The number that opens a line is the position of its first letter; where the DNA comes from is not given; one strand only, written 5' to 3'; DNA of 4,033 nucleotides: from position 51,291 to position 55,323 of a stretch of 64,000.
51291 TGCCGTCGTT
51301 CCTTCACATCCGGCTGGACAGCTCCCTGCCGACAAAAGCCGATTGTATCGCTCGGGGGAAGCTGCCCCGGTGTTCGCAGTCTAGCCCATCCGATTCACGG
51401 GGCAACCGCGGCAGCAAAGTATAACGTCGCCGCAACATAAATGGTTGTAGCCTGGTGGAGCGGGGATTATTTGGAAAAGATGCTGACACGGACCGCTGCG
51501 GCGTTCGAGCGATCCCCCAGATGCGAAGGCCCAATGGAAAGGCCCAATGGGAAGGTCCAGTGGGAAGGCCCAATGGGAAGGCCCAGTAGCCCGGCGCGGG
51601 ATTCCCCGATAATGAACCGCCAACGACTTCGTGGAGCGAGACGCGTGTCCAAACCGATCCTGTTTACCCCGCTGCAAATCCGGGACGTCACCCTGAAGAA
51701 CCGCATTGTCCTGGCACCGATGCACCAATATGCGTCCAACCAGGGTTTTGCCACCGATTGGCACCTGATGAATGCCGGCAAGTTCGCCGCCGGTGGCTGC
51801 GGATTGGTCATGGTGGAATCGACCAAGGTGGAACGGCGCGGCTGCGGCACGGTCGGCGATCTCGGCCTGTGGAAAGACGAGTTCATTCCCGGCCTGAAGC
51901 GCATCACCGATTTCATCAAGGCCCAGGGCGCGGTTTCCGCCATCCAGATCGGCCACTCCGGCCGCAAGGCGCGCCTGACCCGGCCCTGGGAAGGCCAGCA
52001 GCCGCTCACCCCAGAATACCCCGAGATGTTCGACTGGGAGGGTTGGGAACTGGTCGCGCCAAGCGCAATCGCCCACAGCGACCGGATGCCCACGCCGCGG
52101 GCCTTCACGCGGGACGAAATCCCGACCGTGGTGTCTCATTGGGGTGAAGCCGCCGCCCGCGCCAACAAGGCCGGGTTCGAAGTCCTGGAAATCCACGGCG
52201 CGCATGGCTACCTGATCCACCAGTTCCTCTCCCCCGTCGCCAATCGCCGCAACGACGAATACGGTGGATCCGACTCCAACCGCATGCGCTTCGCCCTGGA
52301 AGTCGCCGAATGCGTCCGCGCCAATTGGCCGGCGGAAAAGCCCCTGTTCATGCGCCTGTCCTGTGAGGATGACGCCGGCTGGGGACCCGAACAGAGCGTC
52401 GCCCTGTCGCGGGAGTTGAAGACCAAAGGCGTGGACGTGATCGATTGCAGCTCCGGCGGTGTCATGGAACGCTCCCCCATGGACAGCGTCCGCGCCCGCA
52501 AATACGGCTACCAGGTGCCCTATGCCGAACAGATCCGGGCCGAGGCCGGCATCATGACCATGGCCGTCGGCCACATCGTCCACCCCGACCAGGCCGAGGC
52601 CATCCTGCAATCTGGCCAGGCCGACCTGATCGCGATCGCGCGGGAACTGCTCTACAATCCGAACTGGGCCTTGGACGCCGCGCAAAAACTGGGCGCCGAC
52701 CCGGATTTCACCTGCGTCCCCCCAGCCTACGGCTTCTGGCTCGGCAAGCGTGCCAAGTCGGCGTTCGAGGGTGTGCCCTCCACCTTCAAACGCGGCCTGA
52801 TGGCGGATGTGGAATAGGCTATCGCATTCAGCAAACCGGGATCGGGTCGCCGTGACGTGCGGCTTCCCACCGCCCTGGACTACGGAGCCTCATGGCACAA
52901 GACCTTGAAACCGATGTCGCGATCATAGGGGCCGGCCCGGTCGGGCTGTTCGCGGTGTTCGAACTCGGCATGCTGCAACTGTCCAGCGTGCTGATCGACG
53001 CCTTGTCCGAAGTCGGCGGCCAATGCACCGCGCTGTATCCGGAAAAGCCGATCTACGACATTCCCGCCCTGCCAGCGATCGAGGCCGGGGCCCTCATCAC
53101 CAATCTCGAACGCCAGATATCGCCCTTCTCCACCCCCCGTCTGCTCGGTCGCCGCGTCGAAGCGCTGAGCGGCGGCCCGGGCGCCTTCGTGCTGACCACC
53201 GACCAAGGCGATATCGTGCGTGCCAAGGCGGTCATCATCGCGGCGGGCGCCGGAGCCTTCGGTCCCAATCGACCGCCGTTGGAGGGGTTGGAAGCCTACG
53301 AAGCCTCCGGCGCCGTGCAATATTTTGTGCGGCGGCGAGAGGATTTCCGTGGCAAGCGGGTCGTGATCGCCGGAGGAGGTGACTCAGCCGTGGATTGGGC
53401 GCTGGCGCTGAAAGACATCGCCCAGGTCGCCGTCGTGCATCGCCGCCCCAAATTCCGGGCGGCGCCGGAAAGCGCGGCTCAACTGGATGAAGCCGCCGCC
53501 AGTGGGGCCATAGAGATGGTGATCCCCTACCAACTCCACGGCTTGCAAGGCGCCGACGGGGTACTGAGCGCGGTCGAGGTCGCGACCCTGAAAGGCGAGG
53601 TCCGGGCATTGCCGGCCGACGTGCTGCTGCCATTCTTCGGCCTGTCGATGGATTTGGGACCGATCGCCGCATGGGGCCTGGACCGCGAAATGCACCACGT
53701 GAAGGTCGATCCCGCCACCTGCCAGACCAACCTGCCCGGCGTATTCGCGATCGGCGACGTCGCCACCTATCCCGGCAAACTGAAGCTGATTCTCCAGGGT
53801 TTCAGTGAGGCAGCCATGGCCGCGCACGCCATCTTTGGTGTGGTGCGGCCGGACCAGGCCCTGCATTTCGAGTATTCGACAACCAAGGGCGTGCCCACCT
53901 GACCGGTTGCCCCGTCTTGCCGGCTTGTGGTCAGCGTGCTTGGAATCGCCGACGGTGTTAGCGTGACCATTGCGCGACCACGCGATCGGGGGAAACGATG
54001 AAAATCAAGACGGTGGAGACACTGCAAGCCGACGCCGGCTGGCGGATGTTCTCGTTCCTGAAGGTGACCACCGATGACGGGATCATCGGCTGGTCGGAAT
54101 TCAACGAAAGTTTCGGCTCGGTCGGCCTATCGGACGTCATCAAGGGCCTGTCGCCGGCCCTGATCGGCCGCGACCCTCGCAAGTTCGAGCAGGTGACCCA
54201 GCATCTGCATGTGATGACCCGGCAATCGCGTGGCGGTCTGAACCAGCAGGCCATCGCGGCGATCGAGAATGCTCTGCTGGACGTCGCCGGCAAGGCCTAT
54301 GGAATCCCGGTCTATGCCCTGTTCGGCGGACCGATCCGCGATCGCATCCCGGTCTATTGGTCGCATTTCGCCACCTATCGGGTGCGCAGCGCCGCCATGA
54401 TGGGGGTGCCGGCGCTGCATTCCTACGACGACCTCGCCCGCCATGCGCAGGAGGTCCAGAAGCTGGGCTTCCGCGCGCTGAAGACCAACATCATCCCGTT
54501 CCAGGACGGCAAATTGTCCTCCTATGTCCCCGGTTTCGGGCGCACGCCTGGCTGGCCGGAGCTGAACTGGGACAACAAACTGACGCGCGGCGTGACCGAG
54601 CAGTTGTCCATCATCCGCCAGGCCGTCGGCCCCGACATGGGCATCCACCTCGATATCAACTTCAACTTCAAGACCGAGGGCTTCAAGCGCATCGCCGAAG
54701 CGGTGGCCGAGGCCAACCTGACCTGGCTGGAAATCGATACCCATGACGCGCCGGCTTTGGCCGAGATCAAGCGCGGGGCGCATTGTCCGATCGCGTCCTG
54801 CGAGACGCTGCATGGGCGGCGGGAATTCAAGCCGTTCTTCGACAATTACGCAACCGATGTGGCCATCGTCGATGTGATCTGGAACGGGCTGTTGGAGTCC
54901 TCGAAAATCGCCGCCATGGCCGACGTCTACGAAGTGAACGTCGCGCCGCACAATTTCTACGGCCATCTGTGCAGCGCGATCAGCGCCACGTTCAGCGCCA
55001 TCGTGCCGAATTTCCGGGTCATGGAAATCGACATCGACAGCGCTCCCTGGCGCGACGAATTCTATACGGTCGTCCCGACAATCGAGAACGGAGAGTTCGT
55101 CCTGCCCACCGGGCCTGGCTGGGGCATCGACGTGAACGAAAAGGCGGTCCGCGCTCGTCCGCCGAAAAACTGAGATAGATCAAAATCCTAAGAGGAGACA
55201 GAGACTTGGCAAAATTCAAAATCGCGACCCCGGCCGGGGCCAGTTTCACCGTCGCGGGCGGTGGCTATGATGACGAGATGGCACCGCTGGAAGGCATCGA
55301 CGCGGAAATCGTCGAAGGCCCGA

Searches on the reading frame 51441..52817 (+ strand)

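Call 4: search_protein_families(library=pfam, proteins=[window:51441-52817:+])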
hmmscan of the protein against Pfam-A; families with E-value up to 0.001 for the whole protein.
window:51441-52817:+ (458 aa): 1 family
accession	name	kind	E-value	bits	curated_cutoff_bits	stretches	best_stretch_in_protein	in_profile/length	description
PF00724.26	Oxidored_FMN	-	3.7e-67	227.5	27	1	74-417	2-339/342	NADH:flavin oxidoreductase / NADH oxidase family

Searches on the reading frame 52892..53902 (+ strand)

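Call 4: search_protein_families(library=pfam, proteins=[window:52892-53902:+])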
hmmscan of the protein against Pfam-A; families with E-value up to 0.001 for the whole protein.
window:52892-53902:+ (336 aa): 5 families
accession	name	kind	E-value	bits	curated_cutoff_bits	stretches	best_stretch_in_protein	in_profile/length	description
PF07992.20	Pyr_redox_2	-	5.4e-27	95.4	26.1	1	8-298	2-278/291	Pyridine nucleotide-disulphide oxidoreductase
PF13738.12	Pyr_redox_3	-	2.3e-21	76.8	30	1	88-288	103-305/305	Pyridine nucleotide-disulphide oxidoreductase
PF00070.33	Pyr_redox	-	6.6e-08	33.4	22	1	156-229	1-78/82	Pyridine nucleotide-disulphide oxidoreductase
PF03486.20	HI0933_like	-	1.8e-05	24.8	50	0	8-42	2-36/244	HI0933-like protein Rossmann domain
PF13450.12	NAD_binding_8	-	0.00075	20.2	21.9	0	11-46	1-36/68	NAD(P)-binding Rossmann-like domain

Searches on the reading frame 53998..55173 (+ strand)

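Call 4: search_protein_families(library=pfam, proteins=[window:53998-55173:+])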
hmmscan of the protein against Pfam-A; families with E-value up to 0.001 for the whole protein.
window:53998-55173:+ (391 aa): 2 families
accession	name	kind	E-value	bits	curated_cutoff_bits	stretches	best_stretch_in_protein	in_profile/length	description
PF13378.12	MR_MLE_C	-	3.9e-39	135.1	29.4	1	145-382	1-218/219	Enolase C-terminal domain-like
PF02746.21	MR_MLE_N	-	2.9e-13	50.5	22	1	18-110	28-117/117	Mandelate racemase / muconate lactonizing enzyme, N-terminal domain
